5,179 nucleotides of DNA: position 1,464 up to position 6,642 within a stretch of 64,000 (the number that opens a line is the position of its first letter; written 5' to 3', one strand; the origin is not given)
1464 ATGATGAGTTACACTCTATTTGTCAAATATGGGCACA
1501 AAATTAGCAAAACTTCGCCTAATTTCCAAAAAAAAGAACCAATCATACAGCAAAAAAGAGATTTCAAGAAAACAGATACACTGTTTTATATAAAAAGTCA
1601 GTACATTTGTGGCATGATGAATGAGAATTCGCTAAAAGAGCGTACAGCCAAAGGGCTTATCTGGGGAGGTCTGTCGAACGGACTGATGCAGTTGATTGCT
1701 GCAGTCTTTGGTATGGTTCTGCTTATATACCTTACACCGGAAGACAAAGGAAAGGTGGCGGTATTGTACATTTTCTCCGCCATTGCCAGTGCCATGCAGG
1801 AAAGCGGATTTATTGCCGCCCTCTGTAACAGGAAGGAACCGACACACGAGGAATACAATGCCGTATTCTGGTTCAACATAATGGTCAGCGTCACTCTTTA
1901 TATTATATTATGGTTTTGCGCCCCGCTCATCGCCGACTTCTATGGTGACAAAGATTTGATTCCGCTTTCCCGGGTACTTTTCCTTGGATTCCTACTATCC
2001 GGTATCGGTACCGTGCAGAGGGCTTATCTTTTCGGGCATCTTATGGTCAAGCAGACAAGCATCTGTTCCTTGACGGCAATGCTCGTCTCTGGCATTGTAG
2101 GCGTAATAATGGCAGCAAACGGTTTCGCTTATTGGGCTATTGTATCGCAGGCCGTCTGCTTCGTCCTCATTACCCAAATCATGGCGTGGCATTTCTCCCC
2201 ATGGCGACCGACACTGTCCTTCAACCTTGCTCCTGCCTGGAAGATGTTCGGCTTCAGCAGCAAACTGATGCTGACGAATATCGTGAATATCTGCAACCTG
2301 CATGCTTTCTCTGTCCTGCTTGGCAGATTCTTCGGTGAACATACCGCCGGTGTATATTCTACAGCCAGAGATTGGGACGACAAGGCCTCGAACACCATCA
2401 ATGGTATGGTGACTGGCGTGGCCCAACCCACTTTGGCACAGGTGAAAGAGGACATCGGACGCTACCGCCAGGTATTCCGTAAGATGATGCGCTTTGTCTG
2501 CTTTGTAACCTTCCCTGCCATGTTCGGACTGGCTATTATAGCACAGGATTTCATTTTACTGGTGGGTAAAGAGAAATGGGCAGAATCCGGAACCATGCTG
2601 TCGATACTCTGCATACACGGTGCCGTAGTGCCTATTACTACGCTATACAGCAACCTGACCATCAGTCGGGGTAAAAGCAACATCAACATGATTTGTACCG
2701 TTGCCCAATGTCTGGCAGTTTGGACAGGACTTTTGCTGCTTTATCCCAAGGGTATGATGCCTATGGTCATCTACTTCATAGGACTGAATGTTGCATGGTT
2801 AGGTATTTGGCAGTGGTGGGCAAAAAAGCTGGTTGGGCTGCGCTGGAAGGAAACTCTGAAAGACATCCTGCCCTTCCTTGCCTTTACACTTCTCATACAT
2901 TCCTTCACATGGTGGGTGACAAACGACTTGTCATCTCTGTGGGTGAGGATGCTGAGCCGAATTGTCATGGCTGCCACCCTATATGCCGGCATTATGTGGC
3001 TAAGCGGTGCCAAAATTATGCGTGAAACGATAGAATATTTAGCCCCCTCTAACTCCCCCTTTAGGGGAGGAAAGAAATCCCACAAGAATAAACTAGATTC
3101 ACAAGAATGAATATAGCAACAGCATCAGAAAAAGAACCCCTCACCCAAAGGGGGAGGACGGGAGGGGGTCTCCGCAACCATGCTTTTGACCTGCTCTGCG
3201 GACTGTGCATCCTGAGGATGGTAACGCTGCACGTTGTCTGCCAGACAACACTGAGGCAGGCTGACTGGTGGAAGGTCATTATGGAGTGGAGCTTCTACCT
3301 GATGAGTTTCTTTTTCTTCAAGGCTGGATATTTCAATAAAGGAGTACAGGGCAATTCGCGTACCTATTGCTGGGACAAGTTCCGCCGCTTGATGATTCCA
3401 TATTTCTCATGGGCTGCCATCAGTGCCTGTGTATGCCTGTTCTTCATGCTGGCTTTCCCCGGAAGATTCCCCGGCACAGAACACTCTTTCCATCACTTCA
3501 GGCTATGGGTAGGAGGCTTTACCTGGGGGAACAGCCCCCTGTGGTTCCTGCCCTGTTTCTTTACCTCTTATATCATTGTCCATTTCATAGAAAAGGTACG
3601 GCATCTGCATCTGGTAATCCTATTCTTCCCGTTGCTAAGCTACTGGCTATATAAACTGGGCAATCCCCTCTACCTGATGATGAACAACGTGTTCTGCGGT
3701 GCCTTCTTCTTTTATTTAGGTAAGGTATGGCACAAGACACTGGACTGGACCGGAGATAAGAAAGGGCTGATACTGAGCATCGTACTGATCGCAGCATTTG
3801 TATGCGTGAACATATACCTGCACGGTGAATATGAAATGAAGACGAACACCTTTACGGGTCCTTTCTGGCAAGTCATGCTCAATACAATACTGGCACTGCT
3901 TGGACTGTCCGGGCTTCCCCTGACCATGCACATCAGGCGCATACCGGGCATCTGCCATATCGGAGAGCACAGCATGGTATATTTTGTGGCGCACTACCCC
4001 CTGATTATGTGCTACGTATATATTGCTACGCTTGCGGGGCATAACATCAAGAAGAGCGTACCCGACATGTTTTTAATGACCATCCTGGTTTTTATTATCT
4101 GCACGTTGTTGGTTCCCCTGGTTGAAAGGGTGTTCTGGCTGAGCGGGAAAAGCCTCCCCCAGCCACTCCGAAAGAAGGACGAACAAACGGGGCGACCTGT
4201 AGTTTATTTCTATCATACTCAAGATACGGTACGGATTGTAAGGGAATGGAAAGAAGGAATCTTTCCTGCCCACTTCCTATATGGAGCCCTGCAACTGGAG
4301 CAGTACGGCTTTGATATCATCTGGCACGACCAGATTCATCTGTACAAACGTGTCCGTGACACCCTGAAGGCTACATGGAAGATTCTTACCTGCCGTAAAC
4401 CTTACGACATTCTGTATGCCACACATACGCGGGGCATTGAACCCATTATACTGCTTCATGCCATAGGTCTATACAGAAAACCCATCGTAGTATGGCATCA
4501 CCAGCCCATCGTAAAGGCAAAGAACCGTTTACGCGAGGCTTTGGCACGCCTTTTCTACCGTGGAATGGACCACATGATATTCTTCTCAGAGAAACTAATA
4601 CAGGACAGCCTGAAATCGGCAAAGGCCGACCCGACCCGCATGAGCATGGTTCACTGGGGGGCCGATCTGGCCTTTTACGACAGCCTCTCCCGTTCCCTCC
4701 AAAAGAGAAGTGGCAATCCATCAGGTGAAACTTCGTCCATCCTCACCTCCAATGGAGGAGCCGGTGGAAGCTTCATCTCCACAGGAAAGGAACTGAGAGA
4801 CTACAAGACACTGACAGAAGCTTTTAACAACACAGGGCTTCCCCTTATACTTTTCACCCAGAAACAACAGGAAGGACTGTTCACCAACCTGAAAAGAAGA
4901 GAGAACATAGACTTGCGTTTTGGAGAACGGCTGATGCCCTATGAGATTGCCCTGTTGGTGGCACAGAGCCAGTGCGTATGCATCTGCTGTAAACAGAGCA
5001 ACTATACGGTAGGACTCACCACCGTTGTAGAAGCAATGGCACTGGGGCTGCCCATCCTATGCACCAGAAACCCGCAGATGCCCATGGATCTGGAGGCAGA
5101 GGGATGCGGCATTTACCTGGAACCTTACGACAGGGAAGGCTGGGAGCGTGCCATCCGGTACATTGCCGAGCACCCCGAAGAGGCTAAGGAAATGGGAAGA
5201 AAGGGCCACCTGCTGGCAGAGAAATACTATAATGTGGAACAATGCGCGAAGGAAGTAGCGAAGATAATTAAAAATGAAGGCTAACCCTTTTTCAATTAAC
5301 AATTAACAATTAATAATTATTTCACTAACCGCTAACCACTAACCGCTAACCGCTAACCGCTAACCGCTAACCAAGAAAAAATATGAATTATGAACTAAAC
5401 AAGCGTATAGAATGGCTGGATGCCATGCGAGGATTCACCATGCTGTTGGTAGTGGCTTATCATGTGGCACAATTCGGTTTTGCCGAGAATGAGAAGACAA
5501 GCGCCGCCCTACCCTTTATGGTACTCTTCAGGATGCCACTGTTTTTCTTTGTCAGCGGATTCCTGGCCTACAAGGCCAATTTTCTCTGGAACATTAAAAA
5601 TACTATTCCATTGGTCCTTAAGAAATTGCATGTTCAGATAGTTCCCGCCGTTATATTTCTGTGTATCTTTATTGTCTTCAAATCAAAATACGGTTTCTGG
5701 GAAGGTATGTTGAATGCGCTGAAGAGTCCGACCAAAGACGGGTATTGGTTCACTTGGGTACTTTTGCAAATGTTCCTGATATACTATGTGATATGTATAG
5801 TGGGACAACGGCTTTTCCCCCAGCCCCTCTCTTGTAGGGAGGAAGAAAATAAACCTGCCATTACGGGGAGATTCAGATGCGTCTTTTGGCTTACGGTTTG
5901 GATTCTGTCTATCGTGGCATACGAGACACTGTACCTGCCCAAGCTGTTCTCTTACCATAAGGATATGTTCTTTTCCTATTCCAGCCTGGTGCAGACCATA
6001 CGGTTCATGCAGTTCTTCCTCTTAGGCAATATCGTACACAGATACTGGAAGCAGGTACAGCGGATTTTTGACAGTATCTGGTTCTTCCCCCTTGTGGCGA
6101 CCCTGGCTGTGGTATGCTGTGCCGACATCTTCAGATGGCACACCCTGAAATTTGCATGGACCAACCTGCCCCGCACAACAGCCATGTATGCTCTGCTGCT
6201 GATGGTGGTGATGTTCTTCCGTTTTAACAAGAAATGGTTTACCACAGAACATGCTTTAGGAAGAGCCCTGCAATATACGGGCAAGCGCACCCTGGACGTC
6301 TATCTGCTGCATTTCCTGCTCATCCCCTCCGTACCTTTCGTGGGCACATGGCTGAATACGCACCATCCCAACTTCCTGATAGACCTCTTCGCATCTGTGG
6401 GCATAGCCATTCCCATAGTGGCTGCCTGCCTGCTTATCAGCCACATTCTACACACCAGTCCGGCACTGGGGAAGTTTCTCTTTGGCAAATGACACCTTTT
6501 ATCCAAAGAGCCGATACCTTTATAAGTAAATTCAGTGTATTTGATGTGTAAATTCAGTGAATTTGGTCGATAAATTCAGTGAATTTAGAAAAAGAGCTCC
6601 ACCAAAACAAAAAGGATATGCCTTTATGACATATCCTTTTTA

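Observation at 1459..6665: V-type ATPase operon is physically split between ntpB and ntpD by a 5.2-kb opposite-strand glycan cassette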

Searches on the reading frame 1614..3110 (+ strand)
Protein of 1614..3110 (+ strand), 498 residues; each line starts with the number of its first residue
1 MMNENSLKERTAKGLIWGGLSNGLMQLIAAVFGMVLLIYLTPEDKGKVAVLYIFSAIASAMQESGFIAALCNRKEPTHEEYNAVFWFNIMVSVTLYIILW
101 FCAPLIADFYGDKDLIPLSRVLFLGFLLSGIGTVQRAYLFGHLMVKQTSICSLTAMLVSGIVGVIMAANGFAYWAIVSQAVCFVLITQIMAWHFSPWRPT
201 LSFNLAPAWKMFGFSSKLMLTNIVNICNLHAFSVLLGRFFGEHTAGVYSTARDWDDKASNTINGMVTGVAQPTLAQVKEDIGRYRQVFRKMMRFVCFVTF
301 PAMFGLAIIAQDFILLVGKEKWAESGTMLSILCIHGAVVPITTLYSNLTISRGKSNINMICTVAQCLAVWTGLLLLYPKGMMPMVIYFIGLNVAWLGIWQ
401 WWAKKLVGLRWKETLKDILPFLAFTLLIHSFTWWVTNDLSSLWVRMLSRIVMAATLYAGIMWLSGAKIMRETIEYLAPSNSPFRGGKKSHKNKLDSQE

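Call 3: search_protein_families(library=pfam, proteins=[window:1614-3110:+])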
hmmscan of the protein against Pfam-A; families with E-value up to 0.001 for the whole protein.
window:1614-3110:+ (498 aa): 2 families
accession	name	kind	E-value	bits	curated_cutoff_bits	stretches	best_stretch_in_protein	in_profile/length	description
PF13440.11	Polysacc_synt_3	-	2.2e-70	237.6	23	1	40-325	6-291/293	Polysaccharide biosynthesis protein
PF01943.22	Polysacc_synt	-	3.2e-27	96.1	28.2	1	12-277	2-273/274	Polysaccharide biosynthesis protein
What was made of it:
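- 1614..3110 (+): Wzx-type MOP flippase, closest to the Bacteroidota O-glycosylation (LFG) flippase. Pfam Polysacc_synt_3, E = 2e-70 (call 3).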

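Call 58: search_protein_families(library=ncbifam, proteins=[window:1614-3110:+], max_evalue=0.00001)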
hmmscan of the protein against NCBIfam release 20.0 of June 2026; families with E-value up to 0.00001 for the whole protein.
window:1614-3110:+ (498 aa): 3 families
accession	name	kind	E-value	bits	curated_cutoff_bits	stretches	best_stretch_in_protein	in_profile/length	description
NF058658.1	Oglyco_Wzx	exception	9e-183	608.6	720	1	2-477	1-476/478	O-glycosylation flippase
NF007773.0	PRK10459.1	equivalog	1.4e-54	185.9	273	1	6-472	2-475/492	MOP flippase family protein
NF047674.1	TeichurnBiosyTuaB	equivalog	1.5e-43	149.5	580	1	6-457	3-462/469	teichuronic acid biosynthesis protein TuaB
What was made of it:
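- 1614..3110 (+): NCBIfam NF058658 Oglyco_Wzx scores 608.6 bits over the full length (cut-off 720; next family 186 bits) (call 58).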

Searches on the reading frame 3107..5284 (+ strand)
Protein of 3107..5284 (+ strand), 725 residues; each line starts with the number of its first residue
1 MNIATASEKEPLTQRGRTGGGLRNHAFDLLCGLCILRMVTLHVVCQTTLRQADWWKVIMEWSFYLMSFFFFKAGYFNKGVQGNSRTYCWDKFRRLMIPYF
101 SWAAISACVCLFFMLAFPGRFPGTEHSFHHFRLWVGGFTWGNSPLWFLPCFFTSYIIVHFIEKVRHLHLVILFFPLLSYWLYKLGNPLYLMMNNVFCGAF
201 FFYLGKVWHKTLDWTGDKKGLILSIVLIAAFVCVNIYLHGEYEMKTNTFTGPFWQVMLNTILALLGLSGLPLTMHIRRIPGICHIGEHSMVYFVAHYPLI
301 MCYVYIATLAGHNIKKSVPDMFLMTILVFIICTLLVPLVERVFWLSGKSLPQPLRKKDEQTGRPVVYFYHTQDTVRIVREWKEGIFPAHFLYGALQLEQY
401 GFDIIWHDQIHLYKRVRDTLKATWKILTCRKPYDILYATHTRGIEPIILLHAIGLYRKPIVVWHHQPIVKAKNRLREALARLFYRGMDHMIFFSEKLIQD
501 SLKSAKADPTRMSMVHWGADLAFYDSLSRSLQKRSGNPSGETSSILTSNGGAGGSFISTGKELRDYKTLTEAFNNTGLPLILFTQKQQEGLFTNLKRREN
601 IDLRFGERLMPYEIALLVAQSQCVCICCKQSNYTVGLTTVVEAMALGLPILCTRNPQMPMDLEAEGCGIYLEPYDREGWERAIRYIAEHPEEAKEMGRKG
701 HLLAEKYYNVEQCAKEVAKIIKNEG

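Call 3: search_protein_families(library=pfam, proteins=[window:3107-5284:+])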
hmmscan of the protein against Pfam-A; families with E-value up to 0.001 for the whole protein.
window:3107-5284:+ (725 aa): 5 families
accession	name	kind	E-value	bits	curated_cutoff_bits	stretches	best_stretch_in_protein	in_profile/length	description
PF01757.29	Acyl_transf_3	-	2.8e-19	69.8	31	1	24-335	1-324/326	Acyltransferase domain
PF00534.26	Glycos_transf_1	-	9.9e-08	32.1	26.4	1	604-700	76-169/172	Glycosyl transferases group 1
PF13439.12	Glyco_transf_4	-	1.5e-06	28.8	28.5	1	411-522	49-169/170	Glycosyltransferase Family 4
PF13524.12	Glyco_trans_1_2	-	1.7e-05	25.3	25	1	604-717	30-142/144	Glycosyl transferase-like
PF13692.12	Glyco_trans_1_4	-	0.00038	21.2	27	1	613-687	69-140/142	Glycosyl transferases group 1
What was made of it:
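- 3107..5284 (+): AT3::GT4 fusion (acyltransferase-3 membrane domain plus GT-B glycosyltransferase). Pfam Acyl_transf_3 at residues 24-335 and Glycos_transf_1/Glyco_transf_4 at 411-717 (call 3).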

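Call 58: search_protein_families(library=ncbifam, proteins=[window:3107-5284:+], max_evalue=0.00001)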
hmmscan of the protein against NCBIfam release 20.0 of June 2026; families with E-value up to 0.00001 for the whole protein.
window:3107-5284:+ (725 aa): 0 families

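Call 78: search_solved_structures(query=window:3107-5284:+, max_evalue=0.01)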
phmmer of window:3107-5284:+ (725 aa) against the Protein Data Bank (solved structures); distinct sequences matched with E-value up to 0.01: 3.
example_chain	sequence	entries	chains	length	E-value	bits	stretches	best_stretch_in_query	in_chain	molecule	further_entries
6kih_A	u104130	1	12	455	0.002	19.7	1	623-720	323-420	Tll1590 protein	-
7qsg_A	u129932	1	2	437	0.0037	18.8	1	609-717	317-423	D-inositol 3-phosphate glycosyltransferase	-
3c4q_A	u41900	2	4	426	0.0093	17.5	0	604-698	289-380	Predicted glycosyltransferases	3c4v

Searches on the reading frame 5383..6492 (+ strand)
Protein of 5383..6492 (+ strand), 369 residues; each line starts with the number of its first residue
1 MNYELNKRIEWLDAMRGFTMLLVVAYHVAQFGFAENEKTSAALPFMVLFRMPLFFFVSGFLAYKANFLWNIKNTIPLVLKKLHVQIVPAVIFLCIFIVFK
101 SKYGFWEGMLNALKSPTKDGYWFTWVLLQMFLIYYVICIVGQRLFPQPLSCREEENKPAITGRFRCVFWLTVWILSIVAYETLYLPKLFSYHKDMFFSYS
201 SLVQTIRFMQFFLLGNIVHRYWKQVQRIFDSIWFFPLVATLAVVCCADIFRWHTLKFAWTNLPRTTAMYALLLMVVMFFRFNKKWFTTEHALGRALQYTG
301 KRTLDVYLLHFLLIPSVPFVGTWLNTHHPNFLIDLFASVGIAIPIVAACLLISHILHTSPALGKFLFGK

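Call 3: search_protein_families(library=pfam, proteins=[window:5383-6492:+])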
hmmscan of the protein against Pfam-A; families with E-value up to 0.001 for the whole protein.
window:5383-6492:+ (369 aa): 1 family
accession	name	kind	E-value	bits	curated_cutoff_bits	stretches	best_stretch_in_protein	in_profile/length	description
PF01757.29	Acyl_transf_3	-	1.7e-23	83.7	31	1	10-352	2-324/326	Acyltransferase domain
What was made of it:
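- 5383..6492 (+): AT3 acyltransferase. Pfam Acyl_transf_3, E = 1.7e-23 (call 3).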

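Call 58: search_protein_families(library=ncbifam, proteins=[window:5383-6492:+], max_evalue=0.00001)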
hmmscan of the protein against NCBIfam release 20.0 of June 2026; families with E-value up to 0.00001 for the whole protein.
window:5383-6492:+ (369 aa): 1 family
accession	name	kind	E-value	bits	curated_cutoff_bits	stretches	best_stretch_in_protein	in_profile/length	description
NF003014.0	PRK03854.1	equivalog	3.8e-18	65.8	338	1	5-367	5-370/386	glucans biosynthesis protein MdoC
